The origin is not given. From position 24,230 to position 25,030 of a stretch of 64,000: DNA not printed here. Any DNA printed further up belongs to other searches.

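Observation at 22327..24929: Compact copper-efflux module: ArsR-YHS fusion repressor, CopB-type ATPase and a 34-bp perfect palindromic operator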

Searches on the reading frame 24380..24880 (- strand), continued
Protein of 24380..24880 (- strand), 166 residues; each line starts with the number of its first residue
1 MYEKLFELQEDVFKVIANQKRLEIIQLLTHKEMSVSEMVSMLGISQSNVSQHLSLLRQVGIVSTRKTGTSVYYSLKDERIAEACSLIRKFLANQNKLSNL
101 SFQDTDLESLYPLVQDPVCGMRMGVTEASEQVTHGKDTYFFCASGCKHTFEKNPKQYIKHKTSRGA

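Call 17: find_encoding_contigs(protein=P0002, flank=3000, max_places=2)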
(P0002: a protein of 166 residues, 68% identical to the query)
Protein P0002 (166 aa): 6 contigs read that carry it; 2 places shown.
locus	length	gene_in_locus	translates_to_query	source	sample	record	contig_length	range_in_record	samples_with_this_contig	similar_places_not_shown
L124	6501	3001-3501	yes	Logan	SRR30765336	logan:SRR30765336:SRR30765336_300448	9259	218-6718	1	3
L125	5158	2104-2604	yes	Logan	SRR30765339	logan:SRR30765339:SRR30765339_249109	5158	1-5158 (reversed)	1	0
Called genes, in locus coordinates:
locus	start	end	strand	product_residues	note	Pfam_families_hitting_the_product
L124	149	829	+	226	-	-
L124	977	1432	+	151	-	PF03713:DUF305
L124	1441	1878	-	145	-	-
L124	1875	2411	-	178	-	-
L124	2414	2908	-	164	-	PF04214:DUF411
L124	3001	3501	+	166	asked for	PF12840:HTH_20, PF25212:HVO_A0114 (faint), PF01022:HTH_5, PF13518:HTH_28 (weak), PF21476:PF0610-like_N (weak), PF12802:MarR_2 (weak), PF04945:YHS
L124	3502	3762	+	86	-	-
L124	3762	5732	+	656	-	PF00122:E1-E2_ATPase, PF00702:Hydrolase, PF08282:Hydrolase_3 (faint)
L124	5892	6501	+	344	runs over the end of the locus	PF14099:Polysacc_lyase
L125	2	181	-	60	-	?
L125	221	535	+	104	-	PF03713:DUF305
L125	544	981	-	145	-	-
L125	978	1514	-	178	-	-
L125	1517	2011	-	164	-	PF04214:DUF411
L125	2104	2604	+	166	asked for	PF12840:HTH_20, PF25212:HVO_A0114 (faint), PF01022:HTH_5, PF13518:HTH_28 (weak), PF21476:PF0610-like_N (weak), PF12802:MarR_2 (weak), PF04945:YHS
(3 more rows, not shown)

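Call 18: find_encoding_contigs(protein=P0004, flank=3000, max_places=1)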
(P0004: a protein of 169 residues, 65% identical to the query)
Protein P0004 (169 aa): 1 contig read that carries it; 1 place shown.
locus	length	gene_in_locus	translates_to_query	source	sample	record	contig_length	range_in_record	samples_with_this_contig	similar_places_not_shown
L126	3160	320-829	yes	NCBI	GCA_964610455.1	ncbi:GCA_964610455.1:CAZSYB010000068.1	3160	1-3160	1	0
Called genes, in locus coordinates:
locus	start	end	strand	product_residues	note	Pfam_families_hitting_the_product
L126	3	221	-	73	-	?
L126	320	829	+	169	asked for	PF12840:HTH_20 (weak), PF24034:DUF7343 (weak), PF01022:HTH_5, PF01978:TrmB (weak), PF12802:MarR_2 (weak), PF04945:YHS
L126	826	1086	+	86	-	-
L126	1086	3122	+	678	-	PF00122:E1-E2_ATPase, PF00702:Hydrolase, PF12710:HAD (faint), PF08282:Hydrolase_3 (weak)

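Call 19: find_encoding_contigs(protein=P0010, flank=3000, max_places=1)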
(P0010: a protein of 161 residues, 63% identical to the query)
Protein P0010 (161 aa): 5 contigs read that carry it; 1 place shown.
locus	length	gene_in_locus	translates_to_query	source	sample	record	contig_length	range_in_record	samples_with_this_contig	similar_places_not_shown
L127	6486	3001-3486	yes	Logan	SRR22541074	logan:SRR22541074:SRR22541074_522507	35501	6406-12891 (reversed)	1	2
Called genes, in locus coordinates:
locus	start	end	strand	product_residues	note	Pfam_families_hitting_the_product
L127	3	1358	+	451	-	PF02511:Thy1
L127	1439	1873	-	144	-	-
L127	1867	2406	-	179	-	-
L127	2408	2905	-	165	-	PF04214:DUF411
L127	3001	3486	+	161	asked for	PF12840:HTH_20, PF01022:HTH_5, PF01978:TrmB (weak), PF04945:YHS (weak)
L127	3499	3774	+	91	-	-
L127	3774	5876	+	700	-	PF00122:E1-E2_ATPase, PF00702:Hydrolase, PF08282:Hydrolase_3 (faint)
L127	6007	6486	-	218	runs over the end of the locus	-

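Call 20: find_encoding_contigs(protein=P0012, flank=3000, max_places=1)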
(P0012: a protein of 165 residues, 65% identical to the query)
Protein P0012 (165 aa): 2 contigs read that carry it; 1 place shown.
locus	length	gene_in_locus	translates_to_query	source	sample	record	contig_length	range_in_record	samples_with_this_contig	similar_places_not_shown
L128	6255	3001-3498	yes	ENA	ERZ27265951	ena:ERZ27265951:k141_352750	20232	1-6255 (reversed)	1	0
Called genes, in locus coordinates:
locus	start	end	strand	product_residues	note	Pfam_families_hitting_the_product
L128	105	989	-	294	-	-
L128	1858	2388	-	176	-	-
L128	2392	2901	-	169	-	PF04214:DUF411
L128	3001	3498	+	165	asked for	PF12840:HTH_20, PF01022:HTH_5, PF13518:HTH_28 (weak), PF12802:MarR_2 (weak), PF04945:YHS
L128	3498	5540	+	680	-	PF00122:E1-E2_ATPase, PF00702:Hydrolase, PF08282:Hydrolase_3 (weak)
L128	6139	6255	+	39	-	?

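Call 26: find_encoding_contigs(protein=P0003, flank=1500, max_places=1)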
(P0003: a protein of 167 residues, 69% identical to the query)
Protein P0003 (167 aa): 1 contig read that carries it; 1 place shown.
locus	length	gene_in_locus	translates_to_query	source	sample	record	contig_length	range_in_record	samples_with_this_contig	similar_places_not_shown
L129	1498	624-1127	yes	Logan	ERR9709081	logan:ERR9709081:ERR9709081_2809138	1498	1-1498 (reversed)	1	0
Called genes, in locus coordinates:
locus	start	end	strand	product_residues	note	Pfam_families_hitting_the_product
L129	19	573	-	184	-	PF04214:DUF411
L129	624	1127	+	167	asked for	PF12840:HTH_20 (faint), PF01022:HTH_5, PF04945:YHS (weak)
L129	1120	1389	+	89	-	PF09851:SHOCT (faint)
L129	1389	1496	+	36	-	?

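Call 27: find_encoding_contigs(protein=P0006, flank=1500, max_places=1)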
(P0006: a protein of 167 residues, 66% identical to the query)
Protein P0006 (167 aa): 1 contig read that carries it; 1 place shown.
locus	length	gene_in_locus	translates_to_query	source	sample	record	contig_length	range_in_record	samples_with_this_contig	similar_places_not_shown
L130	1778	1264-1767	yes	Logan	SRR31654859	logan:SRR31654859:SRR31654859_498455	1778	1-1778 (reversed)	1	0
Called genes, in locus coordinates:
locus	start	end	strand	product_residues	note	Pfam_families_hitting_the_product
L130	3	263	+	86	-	?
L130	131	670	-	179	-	-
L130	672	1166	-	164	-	PF04214:DUF411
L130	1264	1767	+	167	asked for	PF12840:HTH_20, PF01022:HTH_5, PF21476:PF0610-like_N (weak), PF04945:YHS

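Call 28: find_encoding_contigs(protein=P0009, flank=1500, max_places=1)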
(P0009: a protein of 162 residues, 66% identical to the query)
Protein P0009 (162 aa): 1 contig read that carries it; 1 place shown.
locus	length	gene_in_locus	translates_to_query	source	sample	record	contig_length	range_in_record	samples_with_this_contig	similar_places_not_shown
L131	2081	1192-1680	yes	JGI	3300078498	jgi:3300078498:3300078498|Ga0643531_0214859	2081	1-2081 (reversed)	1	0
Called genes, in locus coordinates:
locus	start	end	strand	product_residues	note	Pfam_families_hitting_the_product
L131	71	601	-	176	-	-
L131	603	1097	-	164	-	PF04214:DUF411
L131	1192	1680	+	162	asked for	PF12840:HTH_20, PF01022:HTH_5, PF13518:HTH_28 (faint), PF12802:MarR_2 (weak), PF04945:YHS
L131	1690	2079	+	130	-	?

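Call 29: find_encoding_contigs(protein=P0014, flank=3000, max_places=1)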
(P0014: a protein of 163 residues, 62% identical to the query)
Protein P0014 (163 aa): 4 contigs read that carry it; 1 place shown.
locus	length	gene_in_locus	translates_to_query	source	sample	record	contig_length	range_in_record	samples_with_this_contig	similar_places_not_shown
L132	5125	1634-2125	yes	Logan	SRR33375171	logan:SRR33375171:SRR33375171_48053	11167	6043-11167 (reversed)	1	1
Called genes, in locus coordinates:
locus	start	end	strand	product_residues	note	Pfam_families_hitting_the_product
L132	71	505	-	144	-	-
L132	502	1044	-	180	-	-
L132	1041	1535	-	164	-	PF04214:DUF411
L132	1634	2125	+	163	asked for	PF12840:HTH_20 (weak), PF24034:DUF7343 (weak), PF01022:HTH_5, PF01978:TrmB (weak)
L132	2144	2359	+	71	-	-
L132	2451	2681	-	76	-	PF00173:Cyt-b5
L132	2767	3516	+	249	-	-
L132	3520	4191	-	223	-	PF03713:DUF305, PF13628:DUF4142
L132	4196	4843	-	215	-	PF03713:DUF305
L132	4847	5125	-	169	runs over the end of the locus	PF11303:DUF3105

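Call 32: search_solved_structures(query=A1, max_evalue=0.01, show_alignments=2)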
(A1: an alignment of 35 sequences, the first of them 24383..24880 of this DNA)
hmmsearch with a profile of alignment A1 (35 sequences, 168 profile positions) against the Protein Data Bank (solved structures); distinct sequences matched with E-value up to 0.01: 41.
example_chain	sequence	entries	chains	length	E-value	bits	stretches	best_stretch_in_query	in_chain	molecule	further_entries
3jth_A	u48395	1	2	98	2.2e-21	79.9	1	12-90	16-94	Transcription activator HlyU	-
5znx_A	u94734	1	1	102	2.5e-21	79.7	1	12-90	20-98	Transcriptional activator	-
4k2e_A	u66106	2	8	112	1.1e-19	74.4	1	12-92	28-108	Transcriptional activator HlyU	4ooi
6o8k_A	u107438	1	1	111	4.3e-17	65.9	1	10-89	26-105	Transcriptional regulator, ArsR family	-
13ct_A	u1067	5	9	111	4.3e-17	65.9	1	10-89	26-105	Transcriptional regulator, ArsR family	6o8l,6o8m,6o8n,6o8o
4omy_A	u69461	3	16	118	1.3e-16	64.4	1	13-90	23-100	NolR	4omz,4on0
6jmi_A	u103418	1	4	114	1.8e-16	64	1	4-93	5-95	Uncharacterized HTH-type transcriptional regulator Rv0081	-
1r22_A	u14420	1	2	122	2.5e-16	63.4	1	10-92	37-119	Transcriptional repressor smtB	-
1r1t_A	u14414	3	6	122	1.1e-15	61.4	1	10-90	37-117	Transcriptional repressor smtB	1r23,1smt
3pqj_A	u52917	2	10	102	1.7e-15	60.7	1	11-96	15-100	Biofilm growth-associated repressor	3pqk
2zkz_A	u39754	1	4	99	2.3e-15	60.3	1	9-88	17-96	Transcriptional repressor pagR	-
4ggg_A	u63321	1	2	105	2.2e-13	53.9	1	10-85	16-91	Repressor protein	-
8qkf_A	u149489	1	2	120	4e-13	53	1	7-84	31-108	ArsR family transcriptional regulator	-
1r1u_A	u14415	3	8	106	4.5e-13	52.8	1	10-85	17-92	repressor protein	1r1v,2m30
2kjb_A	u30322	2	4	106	4.5e-13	52.8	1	10-85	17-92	CzrA protein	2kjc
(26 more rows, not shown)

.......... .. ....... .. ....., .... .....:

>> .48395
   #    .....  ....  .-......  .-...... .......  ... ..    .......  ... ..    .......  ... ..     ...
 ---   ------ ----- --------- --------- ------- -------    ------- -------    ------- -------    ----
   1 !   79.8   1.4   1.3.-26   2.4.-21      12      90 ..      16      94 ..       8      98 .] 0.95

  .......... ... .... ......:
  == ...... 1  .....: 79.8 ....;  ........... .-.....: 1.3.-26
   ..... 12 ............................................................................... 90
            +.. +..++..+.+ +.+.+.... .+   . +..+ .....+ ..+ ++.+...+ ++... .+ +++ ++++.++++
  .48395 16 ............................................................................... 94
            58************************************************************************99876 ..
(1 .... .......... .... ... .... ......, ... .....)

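Call 38: search_protein_families(library=pfam, proteins=[L124:3502-3762:+, L124:2414-2908:-, L124:1875-2411:-, L124:1441-1878:-], max_evalue=0.01)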
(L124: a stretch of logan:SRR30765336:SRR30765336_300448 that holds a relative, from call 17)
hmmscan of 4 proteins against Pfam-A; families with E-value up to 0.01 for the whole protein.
L124:3502-3762:+ (86 aa): 2 families
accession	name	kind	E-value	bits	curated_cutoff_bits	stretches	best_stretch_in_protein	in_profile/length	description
PF09851.14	SHOCT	-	0.00036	20.6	27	1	62-83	5-26/28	Short C-terminal domain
PF14178.11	YppF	-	0.007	16.7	24.7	1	53-85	18-50/59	YppF-like protein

L124:2414-2908:- (164 aa): 1 family
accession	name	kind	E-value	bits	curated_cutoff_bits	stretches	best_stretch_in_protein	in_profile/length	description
PF04214.18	DUF411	-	4.4e-18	65.2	27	1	90-139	1-48/48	Protein of unknown function, DUF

L124:1875-2411:- (178 aa): 0 families

L124:1441-1878:- (145 aa): 0 families

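Call 41: predict_structure(alignment_id=A1)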
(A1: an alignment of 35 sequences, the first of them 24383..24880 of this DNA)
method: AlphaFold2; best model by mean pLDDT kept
length: 166 residues; sequences in the alignment: 35
mean_pLDDT: 83.7   pTM: 0.60
mean pLDDT of the five models: 83.7, 82.2, 82.0, 81.2, 81.0
residues with pLDDT >= 90: 84; 70-90: 54; 50-70: 18; < 50: 10
segments of 3 or more residues with pLDDT < 50: 160-166
pLDDT, mean of each block of 10 residues (from residue 1): 88 93 92 94 94 97 96 96 88 67 50 78 76 87 89 82 34
secondary structure, 60 per line:
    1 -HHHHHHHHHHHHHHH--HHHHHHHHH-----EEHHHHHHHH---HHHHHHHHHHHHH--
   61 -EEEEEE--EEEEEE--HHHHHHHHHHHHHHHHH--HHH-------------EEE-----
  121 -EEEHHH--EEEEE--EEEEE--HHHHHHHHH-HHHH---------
elements in order: H2-16 H19-27 H35-42 H46-58 E62-67 E70-75 H78-94 E113-115 E122-124 E130-134 E137-141 H144-152 H154-157

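Call 44: fold_search(model_id=the predicted structure, library=pdb)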
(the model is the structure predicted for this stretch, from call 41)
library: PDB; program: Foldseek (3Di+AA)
matches with E <= 10: 1448; with E <= 0.001: 87
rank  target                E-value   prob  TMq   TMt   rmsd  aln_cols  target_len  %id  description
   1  8qkf_A                6.0e-07  1.00  0.52  0.86   1.4        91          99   28  SmtB protein of Mycobacterium smegmatis (released 2024-09-25)
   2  1r1u_A                7.2e-07  1.00  0.48  0.82   2.8        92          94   33  Crystal structure of the metal-sensing transcriptional repressor CzrA from Staphylococcus aureus in the apo-form (released 2004-05-18)
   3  3jth_A                1.1e-06  1.00  0.46  0.76   2.6        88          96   39  Crystal structure of a transcriptional regulator HlyU from Vibrio vulnificus CMCP6 (released 2010-03-16)
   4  8qkf_B                1.2e-06  1.00  0.49  0.84   2.5        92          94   28  SmtB protein of Mycobacterium smegmatis (released 2024-09-25)
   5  6jmi_A                1.3e-06  1.00  0.51  0.82   1.9        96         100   38  Crystal structure of M.tuberculosis Rv0081 (released 2019-04-10)
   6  4k2e_B                1.7e-06  1.00  0.49  0.84   2.0        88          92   38  HlyU from Vibrio cholerae N16961 (released 2014-04-30)
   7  1r22_B                1.7e-06  1.00  0.47  0.78   2.3        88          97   35  Crystal structure of the cyanobacterial metallothionein repressor SmtB (C14S/C61S/C121S mutant) in the Zn2alpha5-form (released 2004-05-18)
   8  4ooi_B                1.8e-06  1.00  0.49  0.82   1.9        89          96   37  Reduced HlyU from Vibrio cholerae N16961 (released 2014-12-31)
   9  1r1u_B                1.8e-06  1.00  0.47  0.82   2.8        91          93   33  Crystal structure of the metal-sensing transcriptional repressor CzrA from Staphylococcus aureus in the apo-form (released 2004-05-18)
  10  4k2e_A                1.9e-06  1.00  0.48  0.80   2.2        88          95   38  HlyU from Vibrio cholerae N16961 (released 2014-04-30)
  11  5znx                  1.9e-06  1.00  0.49  0.82   3.2        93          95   36  Crystal structure of CM14-treated HlyU from Vibrio vulnificus (released 2019-04-10)
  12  4ggg_B                2.2e-06  1.00  0.49  0.84   2.6        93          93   31  Crystal structure of V66A/L68V CzrA in the Zn(II)bound state. (released 2013-02-06)
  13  6cda                  2.2e-06  1.00  0.47  0.80   2.8        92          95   32  Crystal structure of L34A CzrA in the Zn(II)bound state (released 2018-07-11)
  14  6o8o_A                2.8e-06  1.00  0.48  0.79   4.4        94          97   31  Crystal Structure of C9S disulfide state of Sulfide-responsive transcriptional repressor (SqrR) from Rhodobacter capsu (released 2020-04-01)
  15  6cdb_B                3.0e-06  1.00  0.48  0.81   2.8        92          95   32  Crystal Structure of V66L CzrA in the Zn(II)bound state (released 2018-07-11)
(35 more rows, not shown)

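Call 55: search_protein_representatives(protein=window:24383-24880:-)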
Query: 166 residues. Proteins with E-value up to 0.001 (for the whole library): 22032; up to 1e-10: 715; up to 1e-30: 6. The best 150 are listed.
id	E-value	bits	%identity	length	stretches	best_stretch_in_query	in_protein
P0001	8.2e-104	360.2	100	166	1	1-166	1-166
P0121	1.6e-43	164.5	50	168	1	1-158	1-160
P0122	7.7e-41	155.9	53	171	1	1-150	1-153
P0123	2.5e-38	147.7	50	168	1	1-159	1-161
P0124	4.6e-33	130.6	46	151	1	7-150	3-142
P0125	9.8e-32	126.3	42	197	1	1-151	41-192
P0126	4.3e-30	121.0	41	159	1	1-158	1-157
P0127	5.5e-30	120.6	36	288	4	115-166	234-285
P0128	8.9e-30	119.9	42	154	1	2-158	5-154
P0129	8.8e-29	116.7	63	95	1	1-93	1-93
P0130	2.0e-28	115.6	48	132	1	36-158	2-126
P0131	2.1e-28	115.5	41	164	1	1-161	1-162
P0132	3.1e-28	115.0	44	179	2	2-105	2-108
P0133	3.1e-28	114.9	43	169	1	5-153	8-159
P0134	4.1e-28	114.6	38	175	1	6-161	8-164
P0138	1.1e-26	109.9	37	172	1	2-159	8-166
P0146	7.4e-25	104.0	36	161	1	4-152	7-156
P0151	1.6e-23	99.6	34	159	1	6-159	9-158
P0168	5.7e-21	91.4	35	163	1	4-161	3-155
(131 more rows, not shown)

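Call 56: list_cluster_members(proteins=[P0121, P0123, P0125, P0126, P0131, P0134, P0138, P0146, P0151, P0168])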
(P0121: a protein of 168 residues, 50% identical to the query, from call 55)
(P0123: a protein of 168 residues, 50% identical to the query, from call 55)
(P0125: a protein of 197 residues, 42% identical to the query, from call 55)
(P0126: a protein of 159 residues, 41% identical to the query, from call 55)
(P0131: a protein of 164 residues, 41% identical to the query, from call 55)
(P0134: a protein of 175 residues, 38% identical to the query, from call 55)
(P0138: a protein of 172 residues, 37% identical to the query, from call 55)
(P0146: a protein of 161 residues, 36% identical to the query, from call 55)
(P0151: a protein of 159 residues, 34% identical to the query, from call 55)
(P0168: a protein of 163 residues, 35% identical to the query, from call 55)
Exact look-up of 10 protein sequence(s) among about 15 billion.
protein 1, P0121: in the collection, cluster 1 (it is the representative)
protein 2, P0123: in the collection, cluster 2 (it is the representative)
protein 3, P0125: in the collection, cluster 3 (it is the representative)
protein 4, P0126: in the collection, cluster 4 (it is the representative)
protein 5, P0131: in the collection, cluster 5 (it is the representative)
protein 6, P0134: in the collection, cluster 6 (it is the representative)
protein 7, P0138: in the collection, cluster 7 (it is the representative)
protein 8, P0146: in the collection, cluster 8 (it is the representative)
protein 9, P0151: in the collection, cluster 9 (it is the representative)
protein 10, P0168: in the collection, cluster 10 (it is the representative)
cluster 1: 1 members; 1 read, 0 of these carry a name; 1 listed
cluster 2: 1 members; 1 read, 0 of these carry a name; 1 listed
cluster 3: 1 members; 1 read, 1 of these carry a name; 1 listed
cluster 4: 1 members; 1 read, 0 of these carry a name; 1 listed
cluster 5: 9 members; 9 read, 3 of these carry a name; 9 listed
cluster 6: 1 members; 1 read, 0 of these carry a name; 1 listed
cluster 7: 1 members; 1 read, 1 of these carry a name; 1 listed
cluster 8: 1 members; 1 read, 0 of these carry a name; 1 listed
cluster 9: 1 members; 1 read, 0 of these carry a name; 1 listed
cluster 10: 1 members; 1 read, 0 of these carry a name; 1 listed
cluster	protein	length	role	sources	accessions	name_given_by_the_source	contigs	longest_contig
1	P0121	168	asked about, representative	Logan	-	-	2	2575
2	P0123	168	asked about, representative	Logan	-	-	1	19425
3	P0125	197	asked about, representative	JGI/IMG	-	ArsR family transcriptional regulator, virulence genes transcriptional regulator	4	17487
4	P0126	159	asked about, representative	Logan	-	-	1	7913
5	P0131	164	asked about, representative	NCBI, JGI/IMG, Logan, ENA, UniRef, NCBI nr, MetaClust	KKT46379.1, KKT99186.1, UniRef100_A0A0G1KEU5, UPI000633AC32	MAG: Regulatory protein ArsR [Candidatus Collierbacteria bacterium GW2011_GWF2_44_15] | Regulatory protein ArsR n=3 Tax=Candidatus Collieribacteriota TaxID=1752725 ... | status=active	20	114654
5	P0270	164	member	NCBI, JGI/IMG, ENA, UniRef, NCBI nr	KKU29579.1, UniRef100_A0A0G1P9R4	MAG: Regulatory protein ArsR [Candidatus Collierbacteria bacterium GW2011_GWE1_46_18] | Regulatory protein ArsR n=1 Tax=Candidatus Collierbacteria bacterium GW2011_GWE1_46_18 ...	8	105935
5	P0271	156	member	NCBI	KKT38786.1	MAG: Regulatory protein ArsR, partial [Candidatus Collierbacteria bacterium ...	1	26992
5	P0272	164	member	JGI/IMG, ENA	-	-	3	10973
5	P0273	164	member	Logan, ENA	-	-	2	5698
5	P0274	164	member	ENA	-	-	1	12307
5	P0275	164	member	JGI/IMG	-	-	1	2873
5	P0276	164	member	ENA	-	-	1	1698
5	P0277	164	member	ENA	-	-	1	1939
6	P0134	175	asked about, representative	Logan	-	-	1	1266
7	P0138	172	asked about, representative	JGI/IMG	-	ArsR family transcriptional regulator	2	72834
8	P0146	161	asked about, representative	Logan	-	-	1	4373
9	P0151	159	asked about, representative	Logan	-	-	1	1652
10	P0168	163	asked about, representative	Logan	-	-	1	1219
